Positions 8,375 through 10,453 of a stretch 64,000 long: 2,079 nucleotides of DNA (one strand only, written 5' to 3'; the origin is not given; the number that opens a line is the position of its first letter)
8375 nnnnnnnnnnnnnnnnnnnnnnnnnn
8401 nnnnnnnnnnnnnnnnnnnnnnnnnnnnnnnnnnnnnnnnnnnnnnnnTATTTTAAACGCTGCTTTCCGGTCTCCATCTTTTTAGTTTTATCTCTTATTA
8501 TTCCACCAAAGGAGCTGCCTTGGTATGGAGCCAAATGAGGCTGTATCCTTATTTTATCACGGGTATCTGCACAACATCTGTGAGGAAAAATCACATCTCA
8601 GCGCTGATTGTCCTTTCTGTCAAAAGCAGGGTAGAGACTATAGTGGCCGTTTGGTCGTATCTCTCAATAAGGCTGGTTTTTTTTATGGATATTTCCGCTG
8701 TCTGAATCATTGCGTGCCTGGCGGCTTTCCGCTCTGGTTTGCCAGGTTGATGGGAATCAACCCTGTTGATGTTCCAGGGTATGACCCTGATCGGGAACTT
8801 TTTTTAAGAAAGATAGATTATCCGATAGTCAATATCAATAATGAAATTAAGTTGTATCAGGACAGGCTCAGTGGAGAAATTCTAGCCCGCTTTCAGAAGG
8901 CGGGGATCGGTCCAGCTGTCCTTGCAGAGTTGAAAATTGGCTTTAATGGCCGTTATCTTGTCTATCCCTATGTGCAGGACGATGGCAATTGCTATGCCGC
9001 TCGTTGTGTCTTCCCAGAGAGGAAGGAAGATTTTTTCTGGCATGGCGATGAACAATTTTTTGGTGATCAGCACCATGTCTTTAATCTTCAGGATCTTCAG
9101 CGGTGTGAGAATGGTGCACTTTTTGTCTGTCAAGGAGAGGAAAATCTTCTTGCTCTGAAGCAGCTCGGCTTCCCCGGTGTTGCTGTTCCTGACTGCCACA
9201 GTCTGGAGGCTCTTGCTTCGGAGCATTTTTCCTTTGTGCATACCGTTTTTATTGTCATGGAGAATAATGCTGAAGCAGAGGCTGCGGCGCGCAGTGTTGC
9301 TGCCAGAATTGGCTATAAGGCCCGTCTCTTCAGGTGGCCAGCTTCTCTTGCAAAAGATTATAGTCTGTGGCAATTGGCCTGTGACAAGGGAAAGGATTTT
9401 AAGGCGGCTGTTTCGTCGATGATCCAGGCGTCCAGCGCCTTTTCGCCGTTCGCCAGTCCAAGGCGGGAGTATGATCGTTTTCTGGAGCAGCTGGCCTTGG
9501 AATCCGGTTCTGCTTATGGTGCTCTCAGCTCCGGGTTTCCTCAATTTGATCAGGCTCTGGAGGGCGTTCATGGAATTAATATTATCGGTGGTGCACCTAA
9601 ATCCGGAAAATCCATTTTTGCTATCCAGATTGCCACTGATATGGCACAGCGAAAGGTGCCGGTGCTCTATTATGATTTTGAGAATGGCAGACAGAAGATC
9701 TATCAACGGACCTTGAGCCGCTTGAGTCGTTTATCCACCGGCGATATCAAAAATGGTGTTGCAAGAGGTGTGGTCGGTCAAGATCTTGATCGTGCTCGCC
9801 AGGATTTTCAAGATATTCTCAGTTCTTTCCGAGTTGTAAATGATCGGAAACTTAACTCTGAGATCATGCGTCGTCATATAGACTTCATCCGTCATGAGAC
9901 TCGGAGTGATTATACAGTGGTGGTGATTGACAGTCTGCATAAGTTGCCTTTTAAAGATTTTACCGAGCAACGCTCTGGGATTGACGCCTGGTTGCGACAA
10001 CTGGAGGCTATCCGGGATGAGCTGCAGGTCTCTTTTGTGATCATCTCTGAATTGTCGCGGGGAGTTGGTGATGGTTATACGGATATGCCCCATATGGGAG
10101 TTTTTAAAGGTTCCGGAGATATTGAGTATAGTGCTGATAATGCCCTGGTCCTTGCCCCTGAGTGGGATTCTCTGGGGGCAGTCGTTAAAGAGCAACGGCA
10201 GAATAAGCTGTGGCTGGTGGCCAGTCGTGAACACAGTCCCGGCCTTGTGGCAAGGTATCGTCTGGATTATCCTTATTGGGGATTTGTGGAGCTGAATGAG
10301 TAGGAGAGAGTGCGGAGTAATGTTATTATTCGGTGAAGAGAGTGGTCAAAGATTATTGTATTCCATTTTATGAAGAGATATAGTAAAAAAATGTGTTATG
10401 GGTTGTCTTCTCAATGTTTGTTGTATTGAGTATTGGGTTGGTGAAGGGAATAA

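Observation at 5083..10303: Candidate undescribed two-gene module: second-messenger-receiver HEAT scaffold plus gp4/Twinkle-like primase-helicase-fold ATPase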

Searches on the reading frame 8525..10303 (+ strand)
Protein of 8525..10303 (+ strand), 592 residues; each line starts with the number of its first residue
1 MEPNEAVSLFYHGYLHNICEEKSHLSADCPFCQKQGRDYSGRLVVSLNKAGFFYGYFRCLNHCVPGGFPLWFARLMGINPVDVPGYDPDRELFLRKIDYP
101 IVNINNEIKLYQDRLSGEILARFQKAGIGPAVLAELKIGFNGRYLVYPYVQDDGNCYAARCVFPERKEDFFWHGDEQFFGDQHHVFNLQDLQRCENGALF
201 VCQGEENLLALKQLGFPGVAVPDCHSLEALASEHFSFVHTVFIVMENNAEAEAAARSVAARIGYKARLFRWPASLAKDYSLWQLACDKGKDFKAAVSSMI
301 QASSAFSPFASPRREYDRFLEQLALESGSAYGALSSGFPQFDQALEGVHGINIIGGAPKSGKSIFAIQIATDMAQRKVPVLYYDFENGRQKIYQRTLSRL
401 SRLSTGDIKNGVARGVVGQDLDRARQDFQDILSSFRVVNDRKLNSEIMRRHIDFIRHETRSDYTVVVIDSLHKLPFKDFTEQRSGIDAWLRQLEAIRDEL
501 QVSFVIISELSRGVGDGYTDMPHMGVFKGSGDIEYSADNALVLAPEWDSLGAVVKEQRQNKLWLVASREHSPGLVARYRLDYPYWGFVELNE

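Call 5: search_protein_families(library=pfam, proteins=[window:8525-10303:+], max_evalue=1)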
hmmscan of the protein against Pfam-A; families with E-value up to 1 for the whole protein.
window:8525-10303:+ (592 aa): 12 families
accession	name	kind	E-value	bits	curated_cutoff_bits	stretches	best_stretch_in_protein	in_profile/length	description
PF03796.21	DnaB_C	-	5.3e-24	85.4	27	1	334-543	2-211/255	DnaB-like helicase C terminal domain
PF13481.12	AAA_25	-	5.3e-11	43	27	1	340-507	21-187/195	AAA domain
PF06745.19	ATPase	-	0.00053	19.9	26.6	1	336-517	3-167/231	KaiC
PF13479.12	AAA_24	-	0.00093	19.5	27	1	354-474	7-76/195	AAA domain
PF13401.12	AAA_22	-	0.012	16.3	27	1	350-509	6-125/130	AAA domain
PF07088.17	GvpD_P-loop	-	0.016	15.5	24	1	353-509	14-155/189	GvpD gas vesicle protein, P-loop domain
PF24883.2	NPHP3_N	-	0.02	15.5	24.8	1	349-408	22-79/164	Nephrocystin 3, N-terminal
PF01656.29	CbiA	-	0.049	14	25.4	1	353-485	3-54/125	CobQ/CobB/MinD/ParA nucleotide binding domain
PF08433.16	KTI12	-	0.096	12.6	22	1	353-387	5-39/271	Chromatin associated protein KTI12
PF01637.24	ATPase_2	-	0.098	12.9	33.2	1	350-507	21-153/225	ATPase domain predominantly from Archaea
PF13191.12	AAA_16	-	0.16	12.9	32.6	1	341-474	16-144/167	AAA ATPase domain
PF13173.12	AAA_14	-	0.2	12.1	27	1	351-393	4-45/129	AAA domain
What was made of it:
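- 9524..10300 (+): DnaB-type RecA ATPase (aa 334-592). Walker A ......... lies at 9587-9613. Walker B is D469, the catalytic Glu is E386, R512 is conserved, and K528 sits at the DnaB arginine-finger position. Pfam DnaB_C E 5e-24 (call 5).
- Checked: Pfam DnaB_C covers residues 334-543 (E 5e-24, call 5).
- There are weak Pfam KaiC hits (call 5).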

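Call 6: search_protein_families(library=ncbifam, proteins=[window:8525-10303:+], max_evalue=1)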
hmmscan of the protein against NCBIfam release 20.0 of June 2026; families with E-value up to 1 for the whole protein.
window:8525-10303:+ (592 aa): 22 families
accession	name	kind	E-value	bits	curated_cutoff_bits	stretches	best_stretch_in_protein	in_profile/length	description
TIGR03600.1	phage_DnaB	exception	2.5e-21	76.2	498.65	1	325-570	168-412/421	phage replicative helicase, DnaB family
TIGR00665.1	DnaB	equivalog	7.8e-18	64.5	385.25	1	326-542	170-387/435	replicative DNA helicase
NF004384.0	PRK05748.1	equivalog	3.5e-14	52.2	525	1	329-538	181-392/452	replicative DNA helicase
NF005852.0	PRK07773.1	equivalog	3.2e-13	48.9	780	1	326-554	192-420/886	replicative DNA helicase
NF006443.0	PRK08760.1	equivalog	2.8e-10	39.1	741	1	325-539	203-417/476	replicative DNA helicase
NF005424.0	PRK07004.1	equivalog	6.4e-09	34.8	834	1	329-542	191-405/460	replicative DNA helicase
NF006306.0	PRK08506.1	equivalog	1.1e-08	34.1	596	1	334-542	175-383/472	replicative DNA helicase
NF004967.0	PRK06321.1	equivalog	1.2e-08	34.3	751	1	321-543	196-421/472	replicative DNA helicase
NF005369.0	PRK06904.1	equivalog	2e-08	33.4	809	1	325-540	197-415/474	replicative DNA helicase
NF005240.0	PRK06749.1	subfamily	4e-08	32.5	686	1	351-544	188-383/428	replicative DNA helicase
NF040583.1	dnaB_SPI-7_type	exception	6.7e-08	32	655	1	329-541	172-387/434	SPI-7-type island replicative DNA helicase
NF005945.0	PRK08006.1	equivalog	7.7e-08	31.6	898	1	331-541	204-416/471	replicative DNA helicase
NF006458.0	PRK08840.1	equivalog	1.4e-07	30.6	884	1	333-541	199-409/464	replicative DNA helicase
NF006606.0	PRK09165.1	equivalog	1.8e-07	30.1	540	1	324-541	190-423/497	replicative DNA helicase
TIGR00416.1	sms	equivalog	6.3e-07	28.5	403.05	1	277-480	15-188/454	DNA repair protein RadA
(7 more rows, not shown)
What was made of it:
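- On Replicative helicase DnaB (TIGR00665 and related): TIGR00665 scores 64.5 bits against a cut-off of 385. phage_DnaB scores 76 against 499 (call 6).
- It scores far below the NCBIfam DnaB cut-offs: 64.5 bits against a cut-off of 385, and 76 against 499 (call 6).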

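Call 7: search_protein_families(library=padloc, proteins=[window:8525-10303:+], max_evalue=1)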
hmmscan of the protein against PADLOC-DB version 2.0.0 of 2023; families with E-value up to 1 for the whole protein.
window:8525-10303:+ (592 aa): 2 families
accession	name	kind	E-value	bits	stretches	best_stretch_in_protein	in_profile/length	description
PDLC04140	mad8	-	0.00047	17.8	1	353-435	31-114/314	mads_8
PDLC03800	RTasDnaG-like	-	0.00052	16.8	1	135-235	227-320/550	DRT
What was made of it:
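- PADLOC gives faint hits to mad8 and to an RT-associated DnaG-like protein, at E about 5e-4 (call 7).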

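Call 9: find_homologous_proteins(query=window:8525-10300:+)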
Query window:8525-10300:+ (592 aa): 1206 proteins with E <= 0.001 among 8000 candidates; the best 120 are listed.
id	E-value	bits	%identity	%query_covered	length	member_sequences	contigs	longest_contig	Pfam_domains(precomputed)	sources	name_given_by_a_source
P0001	0.0e+0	1290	92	100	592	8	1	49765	PF03796.22,PF13481.13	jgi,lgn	jgi:KaiC/GvpD/RAD55 family RecA-like ATPase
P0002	0.0e+0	1269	91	100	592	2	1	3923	PF03796.22,PF13481.13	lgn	-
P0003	0.0e+0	1170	84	100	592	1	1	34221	PF03796.22,PF13481.13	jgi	jgi:replicative DNA helicase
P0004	0.0e+0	1150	82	100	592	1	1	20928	PF03796.22,PF13481.13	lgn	-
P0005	0.0e+0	1146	81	100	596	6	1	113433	PF03796.22,PF13481.13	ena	-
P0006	0.0e+0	1141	82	100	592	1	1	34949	PF03796.22,PF13481.13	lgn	-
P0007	0.0e+0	1140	82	100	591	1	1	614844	PF03796.22,PF13481.13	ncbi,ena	-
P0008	0.0e+0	1140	82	100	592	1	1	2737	PF03796.22,PF13481.13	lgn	-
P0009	0.0e+0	1139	81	100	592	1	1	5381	PF03796.22,PF13481.13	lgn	-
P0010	0.0e+0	1136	82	100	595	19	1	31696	PF03796.22,PF13481.13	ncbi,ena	-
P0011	0.0e+0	1135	81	100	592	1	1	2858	PF03796.22,PF13481.13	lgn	-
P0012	0.0e+0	1117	81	100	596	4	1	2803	PF03796.22,PF13481.13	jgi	jgi:KaiC/GvpD/RAD55 family RecA-like ATPase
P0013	0.0e+0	1115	80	100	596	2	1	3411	PF03796.22,PF13481.13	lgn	-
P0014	0.0e+0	1114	80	99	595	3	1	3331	PF03796.22,PF13481.13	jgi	jgi:KaiC/GvpD/RAD55 family RecA-like ATPase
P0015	0.0e+0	1109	80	100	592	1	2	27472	PF03796.22,PF13481.13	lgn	-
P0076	1.4e-265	901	64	99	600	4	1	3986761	PF03796.22,PF13481.13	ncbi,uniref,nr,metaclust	ncbi:replicative DNA helicase [Desulfocapsa sulfexigens DSM 10523]|uniref:Replicative DNA helicase n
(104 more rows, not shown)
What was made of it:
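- JGI pipelines name homologues 'KaiC/GvpD/RAD55 family RecA-like ATPase' or 'FlaH' (call 9).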

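Call 11: find_encoding_contigs(protein=P0076, flank=10000, max_places=2)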
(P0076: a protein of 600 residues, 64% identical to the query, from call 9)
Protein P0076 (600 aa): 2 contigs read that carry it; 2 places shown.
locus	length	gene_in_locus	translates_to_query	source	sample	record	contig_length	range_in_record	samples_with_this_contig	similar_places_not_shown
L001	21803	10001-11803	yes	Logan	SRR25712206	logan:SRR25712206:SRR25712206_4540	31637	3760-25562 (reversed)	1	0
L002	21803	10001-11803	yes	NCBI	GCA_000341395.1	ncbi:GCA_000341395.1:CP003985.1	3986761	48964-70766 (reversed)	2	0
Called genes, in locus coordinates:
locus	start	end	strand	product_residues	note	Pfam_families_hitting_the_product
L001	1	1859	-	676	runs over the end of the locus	PF01590:GAF (weak), PF00989:PAS, PF08448:PAS_4, PF08447:PAS_3, PF13426:PAS_9, PF02518:HATPase_c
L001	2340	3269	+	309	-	PF04015:DUF362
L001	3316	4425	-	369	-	PF02195:ParB_N (weak), PF01037:AsnC_trans_reg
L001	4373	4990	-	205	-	PF00149:Metallophos, PF12850:Metallophos_2 (weak)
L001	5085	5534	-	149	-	PF00027:cNMP_binding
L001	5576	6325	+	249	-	PF02545:Maf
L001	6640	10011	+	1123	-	PF13646:HEAT_2 (weak), PF00027:cNMP_binding, PF07238:PilZ (weak)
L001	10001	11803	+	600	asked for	PF03796:DnaB_C, PF13481:AAA_25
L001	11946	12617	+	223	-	PF13442:Cytochrome_CBB3 (faint)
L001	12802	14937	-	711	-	PF14522:Cytochrome_C7 (faint), PF00581:Rhodanese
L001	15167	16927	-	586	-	PF11853:DUF3373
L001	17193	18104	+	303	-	PF11845:Tll0287-like, PF00672:HAMP (faint)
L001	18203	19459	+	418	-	PF16491:Peptidase_M48_N, PF01435:Peptidase_M48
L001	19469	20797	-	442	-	PF01134:GIDA, PF01266:DAO (faint), PF13450:NAD_binding_8 (faint)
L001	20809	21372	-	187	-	PF06725:3D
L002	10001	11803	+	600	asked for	PF03796:DnaB_C, PF13481:AAA_25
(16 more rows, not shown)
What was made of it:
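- The D. sulfexigens copy lies 49-71 kb from the start of the chromosome record (call 11).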

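Call 16: search_protein_representatives(protein=window:8525-10300:+)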
Query: 592 residues. Proteins with E-value up to 0.001 (for the whole library): 10929; up to 1e-10: 478; up to 1e-30: 40. The best 150 are listed.
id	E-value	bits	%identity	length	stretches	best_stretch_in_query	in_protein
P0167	8.7e-206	701.8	51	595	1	1-590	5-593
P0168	7.3e-176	603.0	49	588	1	8-589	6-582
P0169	2.3e-140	485.8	42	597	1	24-589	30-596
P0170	8.3e-127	441.0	39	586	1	7-591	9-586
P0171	4.6e-119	415.4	81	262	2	421-592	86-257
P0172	2.4e-118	413.1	47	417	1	6-411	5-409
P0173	2.7e-101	356.7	42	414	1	184-590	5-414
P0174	9.1e-91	322.0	62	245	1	354-590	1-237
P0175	5.8e-74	266.5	44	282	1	1-275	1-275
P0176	5.9e-73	263.2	53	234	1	47-261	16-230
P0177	2.2e-72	261.3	56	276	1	276-494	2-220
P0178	2.5e-68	247.9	63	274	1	417-590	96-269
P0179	3.5e-65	237.5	33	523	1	104-591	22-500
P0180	4.6e-65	237.1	54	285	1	255-473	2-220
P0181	3.2e-63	231.0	68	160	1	434-590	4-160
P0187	8.4e-54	199.9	33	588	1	104-590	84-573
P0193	5.3e-42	160.9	29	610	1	20-588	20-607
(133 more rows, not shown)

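Call 17: find_encoding_contigs(protein=P0170, flank=8000, max_places=3)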
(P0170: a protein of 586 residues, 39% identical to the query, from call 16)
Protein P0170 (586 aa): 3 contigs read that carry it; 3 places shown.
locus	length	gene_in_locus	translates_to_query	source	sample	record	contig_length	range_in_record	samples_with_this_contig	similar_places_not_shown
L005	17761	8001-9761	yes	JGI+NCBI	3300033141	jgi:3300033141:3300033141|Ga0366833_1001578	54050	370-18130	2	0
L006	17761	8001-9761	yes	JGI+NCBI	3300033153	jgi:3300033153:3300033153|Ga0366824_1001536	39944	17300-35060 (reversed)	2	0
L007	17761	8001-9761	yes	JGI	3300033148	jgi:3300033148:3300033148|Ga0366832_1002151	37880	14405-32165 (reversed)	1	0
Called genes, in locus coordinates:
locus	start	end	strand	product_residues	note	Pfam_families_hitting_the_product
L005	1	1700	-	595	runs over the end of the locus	PF17203:sCache_3_2 (weak), PF00989:PAS (weak), PF08448:PAS_4, PF13426:PAS_9, PF00512:HisKA, PF02518:HATPase_c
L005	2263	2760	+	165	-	PF13801:Metal_resist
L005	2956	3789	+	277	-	PF14358:DUF4405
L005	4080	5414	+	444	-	PF00890:FAD_binding_2 (weak), PF01266:DAO (faint), PF01494:FAD_binding_3 (faint), PF01946:Thi4 (faint), PF03486:HI0933_like (faint), PF12831:FAD_oxidored, PF21162:ETFQO_UQ-bd, PF26311:ETF-QO_FixC_C, +2 more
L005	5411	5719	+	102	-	PF05187:Fer4_ETF_QO (weak), PF12797:Fer4_2 (faint), PF13187:Fer4_9 (weak)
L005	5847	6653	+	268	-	PF01012:ETF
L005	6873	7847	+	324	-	PF01012:ETF, PF00766:ETF_alpha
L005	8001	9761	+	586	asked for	PF03796:DnaB_C, PF13481:AAA_25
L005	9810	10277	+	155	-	PF00211:Guanylate_cyc (weak)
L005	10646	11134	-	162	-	PF10083:DUF2321, PF12773:DZR (faint)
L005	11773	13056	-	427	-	PF06808:DctM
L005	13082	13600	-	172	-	PF04290:DctQ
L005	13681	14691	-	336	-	PF03480:DctP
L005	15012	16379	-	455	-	PF00202:Aminotran_3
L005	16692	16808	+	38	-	-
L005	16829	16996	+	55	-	-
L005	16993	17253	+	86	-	PF01609:DDE_Tnp_1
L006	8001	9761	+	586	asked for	PF03796:DnaB_C, PF13481:AAA_25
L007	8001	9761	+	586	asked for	PF03796:DnaB_C, PF13481:AAA_25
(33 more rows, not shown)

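Call 18: find_encoding_contigs(protein=P0169, flank=8000, max_places=3)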
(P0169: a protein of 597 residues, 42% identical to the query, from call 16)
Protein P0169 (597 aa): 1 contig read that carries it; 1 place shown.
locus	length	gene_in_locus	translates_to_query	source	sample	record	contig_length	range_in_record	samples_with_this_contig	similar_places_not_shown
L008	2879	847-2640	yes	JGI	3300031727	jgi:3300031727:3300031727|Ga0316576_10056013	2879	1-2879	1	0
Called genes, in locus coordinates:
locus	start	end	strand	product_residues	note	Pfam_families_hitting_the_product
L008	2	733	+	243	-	?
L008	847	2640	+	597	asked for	PF03796:DnaB_C, PF13481:AAA_25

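Call 20: search_solved_structures(query=A1, max_evalue=1, show_alignments=0)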
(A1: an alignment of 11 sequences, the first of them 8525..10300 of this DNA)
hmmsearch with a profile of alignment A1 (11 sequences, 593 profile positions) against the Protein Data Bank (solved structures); distinct sequences matched with E-value up to 1: 26.
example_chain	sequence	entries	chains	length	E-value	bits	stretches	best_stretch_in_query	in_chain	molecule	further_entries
2r6a_A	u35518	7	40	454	1.1e-28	103.5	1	302-586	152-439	Replicative helicase | Replicative DNA helicase DnaB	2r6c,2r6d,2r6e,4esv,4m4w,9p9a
2vye_A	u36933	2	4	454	1.8e-28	102.9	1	300-586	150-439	REPLICATIVE DNA HELICASE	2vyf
9dls_A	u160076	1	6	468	9.6e-28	100.4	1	314-568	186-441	Replicative DNA helicase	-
6t66_A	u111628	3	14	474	9.9e-28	100.4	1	314-568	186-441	Replicative DNA helicase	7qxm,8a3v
6kza_A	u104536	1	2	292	4.6e-26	94.9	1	318-562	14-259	Replicative DNA helicase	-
6bbm_A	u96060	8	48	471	1e-25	93.7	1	316-561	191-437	Replicative DNA helicase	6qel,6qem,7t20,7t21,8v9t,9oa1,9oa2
7t22_A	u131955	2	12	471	1.3e-25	93.4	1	316-561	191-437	Replicative DNA helicase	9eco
4nmn_A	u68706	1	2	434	1.3e-24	90.1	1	298-588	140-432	Replicative DNA helicase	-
2q6t_A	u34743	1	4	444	3.3e-23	85.4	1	304-573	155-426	DnaB replication fork helicase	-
4a1f_A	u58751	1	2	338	6.5e-21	77.9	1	316-545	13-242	REPLICATIVE DNA HELICASE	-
4zc0_A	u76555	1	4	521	7.9e-21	77.6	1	294-545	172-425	Replicative DNA helicase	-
3bh0_A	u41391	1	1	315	3.3e-20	75.5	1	319-585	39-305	DNAB-LIKE REPLICATIVE HELICASE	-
3bgw_A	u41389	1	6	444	4.9e-20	75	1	311-585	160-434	DNAB-Like Replicative Helicase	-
2au3_A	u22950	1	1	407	3.6e-11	45.7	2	7-141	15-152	DNA primase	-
7t8b_A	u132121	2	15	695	2.2e-09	39.8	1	25-470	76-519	Twinkle mtDNA helicase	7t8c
5ikn_D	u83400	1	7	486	6.1e-08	35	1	124-372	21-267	DNA primase/helicase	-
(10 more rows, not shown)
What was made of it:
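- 8834..9364 (+): Primase core plus Toprim-like fold (aa about 104-280) with lost metal ligands. EGxxD has become Q203-G-E-E-N207 (9131-9145). DxD has become E246-N-N248 (9260-9268). The family profile matches T7 gp4 74-245, DnaG and Twinkle (call 20).
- On gp4/Twinkle-type primase-helicase: Family profile against PDB (call 20).
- Checked: A family profile hits Aquifex DnaG, Twinkle and T7 gp4 (call 20).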

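Call 21: search_protein_families(library=pfam, alignment_id=A1, max_evalue=0.01)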
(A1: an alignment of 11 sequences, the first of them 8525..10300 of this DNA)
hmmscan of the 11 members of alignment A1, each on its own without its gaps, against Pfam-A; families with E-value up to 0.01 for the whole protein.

A. member 1, window:8525-10300:+ (592 aa): 4 families
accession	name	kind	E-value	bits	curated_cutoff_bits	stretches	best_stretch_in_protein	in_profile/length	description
PF03796.21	DnaB_C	-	5.3e-24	85.4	27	1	334-543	2-211/255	DnaB-like helicase C terminal domain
PF13481.12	AAA_25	-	5.3e-11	43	27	1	340-507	21-187/195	AAA domain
PF06745.19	ATPase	-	0.00053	19.9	26.6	1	336-517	3-167/231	KaiC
PF13479.12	AAA_24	-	0.00093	19.5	27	1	354-474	7-76/195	AAA domain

B. families by the number of members that match (of 11 scanned): 18 families
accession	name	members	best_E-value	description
PF03796.21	DnaB_C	11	6.7e-31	DnaB-like helicase C terminal domain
PF13481.12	AAA_25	11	4.6e-17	AAA domain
PF13479.12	AAA_24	5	0.00037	AAA domain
PF06745.19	ATPase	4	0.00011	KaiC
PF01807.25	Zn_ribbon_DnaG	3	9.5e-11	CHC2 zinc finger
PF13155.12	Toprim_2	3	1.2e-09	Toprim-like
PF13362.12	Toprim_3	3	7.3e-05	Toprim domain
PF13662.12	Toprim_4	2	2.4e-05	Toprim domain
PF13401.12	AAA_22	2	0.00072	AAA domain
PF01637.24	ATPase_2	2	0.0011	ATPase domain predominantly from Archaea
PF00772.26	DnaB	1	4.4e-28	DnaB-like helicase N terminal domain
PF01656.29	CbiA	1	7.9e-05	CobQ/CobB/MinD/ParA nucleotide binding domain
PF23339.1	PTHB1_CtH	1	0.00081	PTHB1 C-terminal helix bundle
PF18151.6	DUF5601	1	0.00082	Domain of unknown function (DUF5601)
PF13173.12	AAA_14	1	0.00089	AAA domain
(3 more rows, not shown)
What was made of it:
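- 8609..8713 (+): C4 zinc ribbon (C29, C32, C59, C63). Distant relatives match Pfam Zn_ribbon_DnaG (call 21).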
